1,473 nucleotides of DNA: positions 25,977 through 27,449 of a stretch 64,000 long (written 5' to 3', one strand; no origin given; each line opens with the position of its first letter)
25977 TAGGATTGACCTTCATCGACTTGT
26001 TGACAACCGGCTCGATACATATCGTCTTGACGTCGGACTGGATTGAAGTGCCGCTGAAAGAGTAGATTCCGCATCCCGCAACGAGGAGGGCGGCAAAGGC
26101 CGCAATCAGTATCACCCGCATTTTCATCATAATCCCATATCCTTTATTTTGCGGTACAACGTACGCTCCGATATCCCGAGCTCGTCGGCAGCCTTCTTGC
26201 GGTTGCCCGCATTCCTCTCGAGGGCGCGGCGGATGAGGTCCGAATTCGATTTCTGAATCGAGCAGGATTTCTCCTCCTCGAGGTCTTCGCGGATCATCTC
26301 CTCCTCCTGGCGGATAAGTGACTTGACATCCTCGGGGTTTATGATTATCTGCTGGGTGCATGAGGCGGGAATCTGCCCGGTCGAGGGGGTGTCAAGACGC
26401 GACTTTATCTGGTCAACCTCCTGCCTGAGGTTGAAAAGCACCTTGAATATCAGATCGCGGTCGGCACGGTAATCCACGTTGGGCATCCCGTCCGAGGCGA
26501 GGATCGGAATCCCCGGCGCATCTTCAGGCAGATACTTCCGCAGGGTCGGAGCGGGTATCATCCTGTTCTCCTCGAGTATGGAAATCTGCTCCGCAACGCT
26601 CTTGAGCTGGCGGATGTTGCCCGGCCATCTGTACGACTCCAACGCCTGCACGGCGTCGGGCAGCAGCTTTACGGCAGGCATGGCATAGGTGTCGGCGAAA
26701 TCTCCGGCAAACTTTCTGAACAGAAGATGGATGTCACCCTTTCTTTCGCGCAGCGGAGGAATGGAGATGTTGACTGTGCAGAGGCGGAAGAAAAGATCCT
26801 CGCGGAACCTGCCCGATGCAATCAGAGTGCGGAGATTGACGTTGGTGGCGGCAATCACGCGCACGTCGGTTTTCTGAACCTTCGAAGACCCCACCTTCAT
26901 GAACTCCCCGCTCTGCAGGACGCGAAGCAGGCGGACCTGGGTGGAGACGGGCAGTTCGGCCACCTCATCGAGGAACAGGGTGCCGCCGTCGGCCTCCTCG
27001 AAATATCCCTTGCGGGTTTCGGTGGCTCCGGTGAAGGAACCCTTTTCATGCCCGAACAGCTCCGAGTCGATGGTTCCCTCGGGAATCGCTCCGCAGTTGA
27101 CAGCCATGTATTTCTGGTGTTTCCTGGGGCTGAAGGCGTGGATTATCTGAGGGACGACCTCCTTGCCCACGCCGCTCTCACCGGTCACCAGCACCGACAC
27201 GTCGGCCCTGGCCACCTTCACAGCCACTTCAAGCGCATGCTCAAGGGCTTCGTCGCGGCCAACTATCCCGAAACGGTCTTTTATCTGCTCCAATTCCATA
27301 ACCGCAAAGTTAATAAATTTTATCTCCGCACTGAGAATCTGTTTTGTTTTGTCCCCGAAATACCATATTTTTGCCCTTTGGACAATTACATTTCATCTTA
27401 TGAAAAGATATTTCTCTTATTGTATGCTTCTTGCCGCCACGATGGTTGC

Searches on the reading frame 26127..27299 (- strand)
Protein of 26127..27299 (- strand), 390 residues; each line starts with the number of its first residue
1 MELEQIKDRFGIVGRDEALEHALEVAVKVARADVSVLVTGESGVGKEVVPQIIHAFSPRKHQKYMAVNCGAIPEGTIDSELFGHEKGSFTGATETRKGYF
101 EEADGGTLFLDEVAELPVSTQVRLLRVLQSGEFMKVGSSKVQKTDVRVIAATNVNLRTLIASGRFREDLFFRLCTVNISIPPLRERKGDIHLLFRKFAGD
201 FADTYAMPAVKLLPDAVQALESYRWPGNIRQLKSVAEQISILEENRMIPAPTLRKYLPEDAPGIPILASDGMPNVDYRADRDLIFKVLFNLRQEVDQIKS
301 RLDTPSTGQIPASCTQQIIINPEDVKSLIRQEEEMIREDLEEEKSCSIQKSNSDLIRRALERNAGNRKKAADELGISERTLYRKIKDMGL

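Call 63: search_protein_families(library=pfam, proteins=[window:26127-27299:-], max_evalue=0.00001)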
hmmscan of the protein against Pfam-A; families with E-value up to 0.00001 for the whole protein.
window:26127-27299:- (390 aa): 5 families
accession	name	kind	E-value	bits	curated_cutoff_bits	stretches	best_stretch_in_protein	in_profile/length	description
PF00158.32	Sigma54_activat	-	7.2e-67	224.7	20.2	1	12-178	1-167/168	Sigma-54 interaction domain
PF25601.1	AAA_lid_14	-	5.8e-19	68.2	27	1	184-261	1-78/87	AAA+ ATPase lid domain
PF14532.12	Sigma54_activ_2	-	6.4e-19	69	25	1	28-183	16-138/138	Sigma-54 interaction domain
PF02954.25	HTH_8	-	2.6e-13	49.9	22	1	354-386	8-40/42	Bacterial regulatory protein, Fis family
PF07728.20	AAA_5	-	3.2e-06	27.6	22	1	36-154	2-123/139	AAA domain (dynein-related subfamily)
